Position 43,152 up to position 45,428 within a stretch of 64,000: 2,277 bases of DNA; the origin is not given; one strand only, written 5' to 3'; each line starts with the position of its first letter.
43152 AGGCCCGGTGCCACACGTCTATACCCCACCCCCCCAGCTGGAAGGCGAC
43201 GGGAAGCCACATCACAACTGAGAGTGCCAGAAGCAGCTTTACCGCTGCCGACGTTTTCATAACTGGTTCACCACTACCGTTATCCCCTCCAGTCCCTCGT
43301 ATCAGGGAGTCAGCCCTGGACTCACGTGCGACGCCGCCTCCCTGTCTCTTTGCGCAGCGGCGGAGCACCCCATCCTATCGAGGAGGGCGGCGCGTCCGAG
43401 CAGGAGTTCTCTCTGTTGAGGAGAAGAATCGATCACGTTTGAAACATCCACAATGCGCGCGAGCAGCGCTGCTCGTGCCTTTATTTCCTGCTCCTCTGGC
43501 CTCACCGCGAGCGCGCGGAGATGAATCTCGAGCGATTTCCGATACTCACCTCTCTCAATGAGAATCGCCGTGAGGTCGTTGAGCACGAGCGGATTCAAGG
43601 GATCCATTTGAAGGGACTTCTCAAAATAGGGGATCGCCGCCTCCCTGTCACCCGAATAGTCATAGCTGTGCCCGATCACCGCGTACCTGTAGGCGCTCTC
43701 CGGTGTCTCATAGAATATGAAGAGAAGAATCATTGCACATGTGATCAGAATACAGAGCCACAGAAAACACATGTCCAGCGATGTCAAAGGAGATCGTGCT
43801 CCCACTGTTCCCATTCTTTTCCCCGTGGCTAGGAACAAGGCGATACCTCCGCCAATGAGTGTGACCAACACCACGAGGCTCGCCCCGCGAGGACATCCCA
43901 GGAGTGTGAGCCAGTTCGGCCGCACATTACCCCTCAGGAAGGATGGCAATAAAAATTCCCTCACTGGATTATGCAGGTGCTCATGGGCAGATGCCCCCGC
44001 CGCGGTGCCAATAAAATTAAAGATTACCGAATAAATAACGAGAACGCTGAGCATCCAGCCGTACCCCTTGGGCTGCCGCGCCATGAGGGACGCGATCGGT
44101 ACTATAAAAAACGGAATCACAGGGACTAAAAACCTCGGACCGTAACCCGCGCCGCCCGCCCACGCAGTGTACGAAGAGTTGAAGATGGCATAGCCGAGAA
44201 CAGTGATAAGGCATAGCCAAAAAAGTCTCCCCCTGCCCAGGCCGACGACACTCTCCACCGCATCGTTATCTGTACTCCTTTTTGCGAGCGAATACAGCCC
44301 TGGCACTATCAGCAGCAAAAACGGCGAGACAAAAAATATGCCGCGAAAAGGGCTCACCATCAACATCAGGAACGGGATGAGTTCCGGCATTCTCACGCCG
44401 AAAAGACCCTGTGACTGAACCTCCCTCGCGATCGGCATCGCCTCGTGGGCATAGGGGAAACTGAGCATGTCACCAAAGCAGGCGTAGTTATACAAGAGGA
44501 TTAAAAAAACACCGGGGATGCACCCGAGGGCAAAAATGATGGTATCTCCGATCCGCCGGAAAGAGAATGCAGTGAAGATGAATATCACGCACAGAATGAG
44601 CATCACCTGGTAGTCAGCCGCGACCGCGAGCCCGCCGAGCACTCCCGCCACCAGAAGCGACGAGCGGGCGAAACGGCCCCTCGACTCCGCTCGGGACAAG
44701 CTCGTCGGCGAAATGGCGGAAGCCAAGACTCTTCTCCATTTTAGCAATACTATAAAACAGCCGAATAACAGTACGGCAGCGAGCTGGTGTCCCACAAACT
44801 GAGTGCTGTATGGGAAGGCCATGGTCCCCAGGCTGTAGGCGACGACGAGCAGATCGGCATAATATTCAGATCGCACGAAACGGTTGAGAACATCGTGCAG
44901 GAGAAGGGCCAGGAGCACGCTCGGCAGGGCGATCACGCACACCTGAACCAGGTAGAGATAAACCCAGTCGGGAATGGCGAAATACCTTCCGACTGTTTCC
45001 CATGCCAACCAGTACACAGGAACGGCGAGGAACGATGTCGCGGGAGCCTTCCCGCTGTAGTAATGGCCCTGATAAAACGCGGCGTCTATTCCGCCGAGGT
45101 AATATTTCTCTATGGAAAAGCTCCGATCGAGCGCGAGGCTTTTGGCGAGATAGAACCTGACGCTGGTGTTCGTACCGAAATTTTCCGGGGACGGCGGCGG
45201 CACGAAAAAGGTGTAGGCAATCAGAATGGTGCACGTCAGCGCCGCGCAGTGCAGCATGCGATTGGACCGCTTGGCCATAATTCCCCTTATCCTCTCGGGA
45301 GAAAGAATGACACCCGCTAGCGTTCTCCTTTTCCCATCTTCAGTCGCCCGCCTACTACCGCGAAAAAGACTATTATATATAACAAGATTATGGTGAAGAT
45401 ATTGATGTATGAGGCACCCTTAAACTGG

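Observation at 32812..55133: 22-kb block of ten polytopic GT-C-like membrane proteins with a GT2 polyprenyl-phosphate-sugar synthase, two methyltransferases and an SGNH hydrolase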

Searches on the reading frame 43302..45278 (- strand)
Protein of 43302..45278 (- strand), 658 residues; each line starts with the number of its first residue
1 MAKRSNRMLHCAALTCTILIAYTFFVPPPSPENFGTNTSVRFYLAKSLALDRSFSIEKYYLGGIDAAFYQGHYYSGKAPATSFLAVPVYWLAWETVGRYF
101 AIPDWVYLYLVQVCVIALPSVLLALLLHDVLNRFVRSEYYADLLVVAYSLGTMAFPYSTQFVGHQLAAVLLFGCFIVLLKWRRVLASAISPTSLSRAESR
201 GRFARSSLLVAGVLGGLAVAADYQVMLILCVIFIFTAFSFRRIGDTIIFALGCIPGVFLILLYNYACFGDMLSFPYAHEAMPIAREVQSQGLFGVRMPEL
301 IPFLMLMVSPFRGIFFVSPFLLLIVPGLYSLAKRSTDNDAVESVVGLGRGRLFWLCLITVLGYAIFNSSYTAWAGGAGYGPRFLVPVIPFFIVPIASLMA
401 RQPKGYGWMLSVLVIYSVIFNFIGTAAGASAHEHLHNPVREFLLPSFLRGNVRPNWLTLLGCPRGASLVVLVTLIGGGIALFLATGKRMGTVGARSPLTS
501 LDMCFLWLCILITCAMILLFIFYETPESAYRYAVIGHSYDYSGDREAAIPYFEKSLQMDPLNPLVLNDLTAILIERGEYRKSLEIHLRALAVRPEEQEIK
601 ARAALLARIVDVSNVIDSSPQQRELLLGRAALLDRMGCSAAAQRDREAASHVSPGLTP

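Call 3: search_protein_families(library=pfam, proteins=[window:43302-45278:-], max_evalue=0.01)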
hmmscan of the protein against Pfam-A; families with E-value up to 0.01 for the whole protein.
window:43302-45278:- (658 aa): 9 families
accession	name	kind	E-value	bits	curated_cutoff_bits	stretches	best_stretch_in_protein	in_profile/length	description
PF13176.12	TPR_7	-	1.3e-06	28.5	27.9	0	535-562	5-34/36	Tetratricopeptide repeat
PF14559.12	TPR_19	-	1.6e-05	25.5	25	1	542-605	4-64/68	Tetratricopeptide repeat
PF13181.12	TPR_8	-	4.9e-05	23.6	25.7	1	532-560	4-32/34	Tetratricopeptide repeat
PF00515.34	TPR_1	-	6.5e-05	23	27.8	1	532-560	4-32/34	Tetratricopeptide repeat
PF13431.12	TPR_17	-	0.00025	21.5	24.4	1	551-583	1-33/34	Tetratricopeptide repeat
PF13424.12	TPR_12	-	0.00063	20.3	30.1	0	529-559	45-75/77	Tetratricopeptide repeat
PF07719.23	TPR_2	-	0.00085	19.7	27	1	532-562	4-34/34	Tetratricopeptide repeat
PF13428.12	TPR_14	-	0.0028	18.6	23.5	0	537-568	9-40/44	Tetratricopeptide repeat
PF13374.12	TPR_10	-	0.0036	17.7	27.5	0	566-593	5-32/42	Tetratricopeptide repeat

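Call 10: search_protein_families(library=ncbifam, proteins=[window:43302-45278:-], max_evalue=0.1)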
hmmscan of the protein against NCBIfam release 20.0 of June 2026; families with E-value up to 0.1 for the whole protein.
window:43302-45278:- (658 aa): 5 families
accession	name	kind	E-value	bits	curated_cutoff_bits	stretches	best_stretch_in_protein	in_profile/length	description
NF047440.1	LA3751_2_3_fam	subfamily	4.5e-15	55.4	200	1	118-437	107-398/460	LA_3751/LA_3752 family putative glycosyltransferase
TIGR02917.1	PEP_TPR_lipo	equivalog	0.00036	18.5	312.2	1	547-603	821-877/899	XrtA/PEP-CTERM system TPR-repeat protein PrsT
NF040959.1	MamA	equivalog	0.00085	18.8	200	1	535-602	77-144/204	magnetosome protein MamA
TIGR02521.1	type_IV_pilW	equivalog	0.0013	18.3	154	1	526-590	62-126/234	type IV pilus biogenesis/stability protein PilW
NF002725.1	PRK02603.1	equivalog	0.053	13.5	143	1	530-581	73-124/173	photosystem I assembly protein Ycf3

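Call 11: find_encoding_contigs(protein=window:43302-45278:-, flank=10000, max_places=6)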
Protein window:43302-45278:- (658 aa): 9 contigs read that carry it; 3 places shown.
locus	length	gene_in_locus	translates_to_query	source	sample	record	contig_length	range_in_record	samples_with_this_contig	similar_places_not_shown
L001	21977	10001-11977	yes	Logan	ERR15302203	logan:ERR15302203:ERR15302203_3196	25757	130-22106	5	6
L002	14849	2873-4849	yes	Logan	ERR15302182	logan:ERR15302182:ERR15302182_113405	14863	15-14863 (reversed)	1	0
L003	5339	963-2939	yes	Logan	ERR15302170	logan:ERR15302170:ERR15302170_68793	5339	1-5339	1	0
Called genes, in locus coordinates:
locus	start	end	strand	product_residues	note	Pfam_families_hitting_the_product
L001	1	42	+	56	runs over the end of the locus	?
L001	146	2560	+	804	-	PF09586:YfhO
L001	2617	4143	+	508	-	-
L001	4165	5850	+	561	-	PF13231:PMT_2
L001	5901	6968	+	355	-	PF00535:Glycos_transf_2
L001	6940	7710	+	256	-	PF13489:Methyltransf_23, PF13649:Methyltransf_25 (faint)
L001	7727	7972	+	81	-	-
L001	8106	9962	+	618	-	-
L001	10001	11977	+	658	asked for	PF13176:TPR_7 (faint), PF14559:TPR_19 (weak)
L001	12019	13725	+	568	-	PF09586:YfhO (weak)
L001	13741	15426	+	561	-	-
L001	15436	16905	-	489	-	PF02366:PMT, PF13231:PMT_2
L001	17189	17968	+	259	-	-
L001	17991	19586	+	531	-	PF13231:PMT_2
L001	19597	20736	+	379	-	PF13472:Lipase_GDSL_2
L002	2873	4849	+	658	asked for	PF13176:TPR_7 (faint), PF14559:TPR_19 (weak)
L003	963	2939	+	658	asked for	PF13176:TPR_7 (faint), PF14559:TPR_19 (weak)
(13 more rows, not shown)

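Call 48: search_solved_structures(query=A4, max_evalue=1)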
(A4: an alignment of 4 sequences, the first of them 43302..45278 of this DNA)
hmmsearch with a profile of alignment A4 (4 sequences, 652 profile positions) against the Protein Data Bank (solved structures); distinct sequences matched with E-value up to 1: 113 (the best 60 are shown).
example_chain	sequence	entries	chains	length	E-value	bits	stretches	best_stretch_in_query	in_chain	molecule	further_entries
9qhb_A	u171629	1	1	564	1.8e-35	125.6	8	528-593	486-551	Engineered tetratricopeptide repeat protein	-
8bu0_A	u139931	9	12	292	3.1e-20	75.3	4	528-592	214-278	Consensus tetratricopeptide repeat protein | Crystal structure of an 8-repeat consensus TPR superhelix with Zinc. | Monomer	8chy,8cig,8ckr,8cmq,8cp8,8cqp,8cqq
9qhc_A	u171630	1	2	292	2.6e-19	72.2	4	528-587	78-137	Engineered tetratricopeptide repeat protein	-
7obi_A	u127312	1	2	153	1.9e-17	66.1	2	529-593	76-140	CTPR-rv4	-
9gzg_A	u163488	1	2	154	1.5e-11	46.6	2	528-593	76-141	Engineered CTPR protein with glutamic acids for conductivity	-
1na0_A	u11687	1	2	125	1.8e-11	46.3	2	530-596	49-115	designed protein CTPR3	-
8ch0_A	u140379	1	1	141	3.4e-10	42.1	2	529-587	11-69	Consensus tetratricopeptide repeat protein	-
2fo7_A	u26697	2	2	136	4.1e-10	41.9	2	527-586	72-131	SYNTHETIC CONSENSUS TPR PROTEIN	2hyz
7kw7_E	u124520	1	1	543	8.3e-09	37.5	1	524-644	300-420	Stress-induced-phosphoprotein 1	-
3kd7_A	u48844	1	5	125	2.1e-08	36.2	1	523-634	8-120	CTPR390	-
2wqh_A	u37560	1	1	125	9.4e-07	30.8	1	526-635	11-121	CTPR3Y3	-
1w3b_A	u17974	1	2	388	1.9e-06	29.7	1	524-601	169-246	UDP-N-ACETYLGLUCOSAMINE--PEPTIDE N-ACETYLGLUCOSAMINYLTRANSFERASE 110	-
6eou_A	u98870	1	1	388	2.5e-06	29.3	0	524-601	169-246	UDP-N-acetylglucosamine--peptide N-acetylglucosaminyltransferase 110 kDa subunit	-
7yea_A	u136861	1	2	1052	3.4e-06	28.9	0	524-601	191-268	UDP-N-acetylglucosamine--peptide N-acetylglucosaminyltransferase 110 kDa subunit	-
7yeh_B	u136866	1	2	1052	3.6e-06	28.8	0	524-601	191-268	UDP-N-acetylglucosamine--peptide N-acetylglucosaminyltransferase 110 kDa subunit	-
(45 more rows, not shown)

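Call 58: search_protein_families(library=pfam, proteins=[window:43302-45278:-], max_evalue=1)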
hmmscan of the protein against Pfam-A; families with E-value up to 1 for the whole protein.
window:43302-45278:- (658 aa): 11 families
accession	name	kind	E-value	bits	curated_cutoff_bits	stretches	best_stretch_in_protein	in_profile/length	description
PF13176.12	TPR_7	-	1.3e-06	28.5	27.9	2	535-562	5-34/36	Tetratricopeptide repeat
PF14559.12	TPR_19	-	1.6e-05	25.5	25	1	542-605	4-64/68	Tetratricopeptide repeat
PF13181.12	TPR_8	-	4.9e-05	23.6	25.7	1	532-560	4-32/34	Tetratricopeptide repeat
PF00515.34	TPR_1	-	6.5e-05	23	27.8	1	532-560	4-32/34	Tetratricopeptide repeat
PF13431.12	TPR_17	-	0.00025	21.5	24.4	1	551-583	1-33/34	Tetratricopeptide repeat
PF13424.12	TPR_12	-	0.00063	20.3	30.1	0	529-559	45-75/77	Tetratricopeptide repeat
PF07719.23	TPR_2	-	0.00085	19.7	27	1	532-562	4-34/34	Tetratricopeptide repeat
PF13428.12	TPR_14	-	0.0028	18.6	23.5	0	537-568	9-40/44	Tetratricopeptide repeat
PF13374.12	TPR_10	-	0.0036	17.7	27.5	1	566-593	5-32/42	Tetratricopeptide repeat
PF13432.12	TPR_16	-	0.026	15.4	32.7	1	536-589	4-56/65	Tetratricopeptide repeat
PF06127.16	Mpo1-like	-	0.051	14.1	24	0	3-165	17-63/95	2-hydroxy-palmitic acid dioxygenase Mpo1-like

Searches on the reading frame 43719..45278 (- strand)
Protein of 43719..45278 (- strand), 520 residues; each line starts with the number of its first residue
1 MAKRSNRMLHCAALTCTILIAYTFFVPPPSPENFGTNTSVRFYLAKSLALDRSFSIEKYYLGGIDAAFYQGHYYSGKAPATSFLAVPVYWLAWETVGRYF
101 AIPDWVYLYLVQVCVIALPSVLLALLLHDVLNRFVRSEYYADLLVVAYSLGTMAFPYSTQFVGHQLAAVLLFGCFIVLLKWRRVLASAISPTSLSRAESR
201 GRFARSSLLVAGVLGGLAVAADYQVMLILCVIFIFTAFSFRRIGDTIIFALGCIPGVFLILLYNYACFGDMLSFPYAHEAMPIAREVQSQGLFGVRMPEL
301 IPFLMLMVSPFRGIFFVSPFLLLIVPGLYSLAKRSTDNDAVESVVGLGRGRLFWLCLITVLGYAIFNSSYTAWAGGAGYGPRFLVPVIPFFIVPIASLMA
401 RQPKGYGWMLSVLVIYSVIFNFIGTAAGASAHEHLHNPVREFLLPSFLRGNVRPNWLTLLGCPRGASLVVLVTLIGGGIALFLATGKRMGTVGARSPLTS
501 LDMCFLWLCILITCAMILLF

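Call 75: search_protein_representatives(protein=window:43719-45278:-)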
Query: 520 residues. Proteins with E-value up to 0.001 (for the whole library): 4244; up to 1e-10: 2381; up to 1e-30: 236. The best 150 are listed.
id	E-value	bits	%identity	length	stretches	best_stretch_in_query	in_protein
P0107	1.2e-180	618.3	62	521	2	183-489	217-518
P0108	9.6e-166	569.1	56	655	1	4-520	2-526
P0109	9.7e-119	414.0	48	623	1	8-488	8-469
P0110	8.3e-82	292.1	40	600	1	12-498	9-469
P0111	3.6e-57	210.8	35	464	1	47-490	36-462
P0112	1.4e-56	208.9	38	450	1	16-488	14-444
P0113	1.0e-51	192.8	35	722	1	14-482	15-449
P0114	1.5e-51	192.3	37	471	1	14-462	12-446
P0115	1.8e-48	182.1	38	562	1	19-484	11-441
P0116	1.3e-47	179.3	36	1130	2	87-495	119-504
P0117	9.2e-47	176.5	37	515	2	207-469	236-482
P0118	9.3e-47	176.5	37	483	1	32-482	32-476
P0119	1.1e-46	176.2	36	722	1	35-484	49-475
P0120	1.3e-46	176.0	35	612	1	16-474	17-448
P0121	3.5e-46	174.6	33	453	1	16-461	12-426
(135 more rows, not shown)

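Call 77: search_protein_families(library=pfam, alignment_id=A6, max_evalue=0.01)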
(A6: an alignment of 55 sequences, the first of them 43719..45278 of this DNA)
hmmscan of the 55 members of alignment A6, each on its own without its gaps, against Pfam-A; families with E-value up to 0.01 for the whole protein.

A. member 1, window:43719-45278:- (520 aa): 0 families

B. families by the number of members that match (of 55 scanned): 32 families (the first 25 are shown)
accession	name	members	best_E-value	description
PF14559.12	TPR_19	12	2.5e-17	Tetratricopeptide repeat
PF07719.23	TPR_2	11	5.5e-29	Tetratricopeptide repeat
PF00515.34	TPR_1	9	7.4e-31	Tetratricopeptide repeat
PF13181.12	TPR_8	9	9.4e-21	Tetratricopeptide repeat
PF13431.12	TPR_17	9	1.3e-20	Tetratricopeptide repeat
PF13428.12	TPR_14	9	3.6e-13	Tetratricopeptide repeat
PF13424.12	TPR_12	8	2e-18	Tetratricopeptide repeat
PF13432.12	TPR_16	8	1e-15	Tetratricopeptide repeat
PF13414.12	TPR_11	7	1.3e-24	TPR repeat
PF13371.12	TPR_9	6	1.1e-09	Tetratricopeptide repeat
PF13176.12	TPR_7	4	2.9e-15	Tetratricopeptide repeat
PF13374.12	TPR_10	4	6e-11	Tetratricopeptide repeat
PF23914.1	TPR_CcmH_CycH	4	1e-08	Cytochrome c-type biogenesis protein H TPR domain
PF13429.12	TPR_15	4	0.0013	Tetratricopeptide repeat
PF13174.12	TPR_6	3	4.5e-08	Tetratricopeptide repeat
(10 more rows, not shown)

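Call 78: search_solved_structures(query=A6, max_evalue=1)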
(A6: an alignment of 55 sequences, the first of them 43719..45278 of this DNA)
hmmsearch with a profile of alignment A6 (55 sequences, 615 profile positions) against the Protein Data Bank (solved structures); distinct sequences matched with E-value up to 1: 327 (the best 60 are shown).
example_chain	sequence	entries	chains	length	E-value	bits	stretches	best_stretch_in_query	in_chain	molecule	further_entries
9qhb_A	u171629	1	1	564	1.2e-111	377.5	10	492-602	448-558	Engineered tetratricopeptide repeat protein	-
8bu0_A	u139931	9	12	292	2.2e-53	185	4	492-601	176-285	Consensus tetratricopeptide repeat protein | Crystal structure of an 8-repeat consensus TPR superhelix with Zinc. | Monomer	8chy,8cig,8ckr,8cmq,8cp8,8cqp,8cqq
9qhc_A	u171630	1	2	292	1.7e-50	175.5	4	492-597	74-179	Engineered tetratricopeptide repeat protein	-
7ntf_A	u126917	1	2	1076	4.7e-28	101.4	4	495-595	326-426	Isoform 1 of UDP-N-acetylglucosamine--peptide N-acetylglucosaminyltransferase 110 kDa subu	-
7yeh_B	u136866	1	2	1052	6e-28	101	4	495-595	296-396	UDP-N-acetylglucosamine--peptide N-acetylglucosaminyltransferase 110 kDa subunit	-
7yea_A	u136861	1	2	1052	7.1e-28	100.8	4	495-595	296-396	UDP-N-acetylglucosamine--peptide N-acetylglucosaminyltransferase 110 kDa subunit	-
1w3b_A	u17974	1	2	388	2.5e-24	89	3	495-596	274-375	UDP-N-ACETYLGLUCOSAMINE--PEPTIDE N-ACETYLGLUCOSAMINYLTRANSFERASE 110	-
6eou_A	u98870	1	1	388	5.8e-24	87.8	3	495-596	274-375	UDP-N-acetylglucosamine--peptide N-acetylglucosaminyltransferase 110 kDa subunit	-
7obi_A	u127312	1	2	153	1.7e-19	73.1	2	496-575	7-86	CTPR-rv4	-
7y4i_A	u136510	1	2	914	5.1e-19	71.5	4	496-599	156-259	Probable UDP-N-acetylglucosamine--peptide N-acetylglucosaminyltransferase SPINDLY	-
8dtf_A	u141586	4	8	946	6.1e-19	71.3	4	496-599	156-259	Probable UDP-N-acetylglucosamine--peptide N-acetylglucosaminyltransferase SPINDLY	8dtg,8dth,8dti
9gzg_A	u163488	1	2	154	1.7e-18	69.8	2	495-573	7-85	Engineered CTPR protein with glutamic acids for conductivity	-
2fo7_A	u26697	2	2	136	5.2e-18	68.2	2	495-579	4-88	SYNTHETIC CONSENSUS TPR PROTEIN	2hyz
8ch0_A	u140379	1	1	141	1.9e-17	66.4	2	492-574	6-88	Consensus tetratricopeptide repeat protein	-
1na0_A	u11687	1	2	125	1.1e-15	60.5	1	490-602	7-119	designed protein CTPR3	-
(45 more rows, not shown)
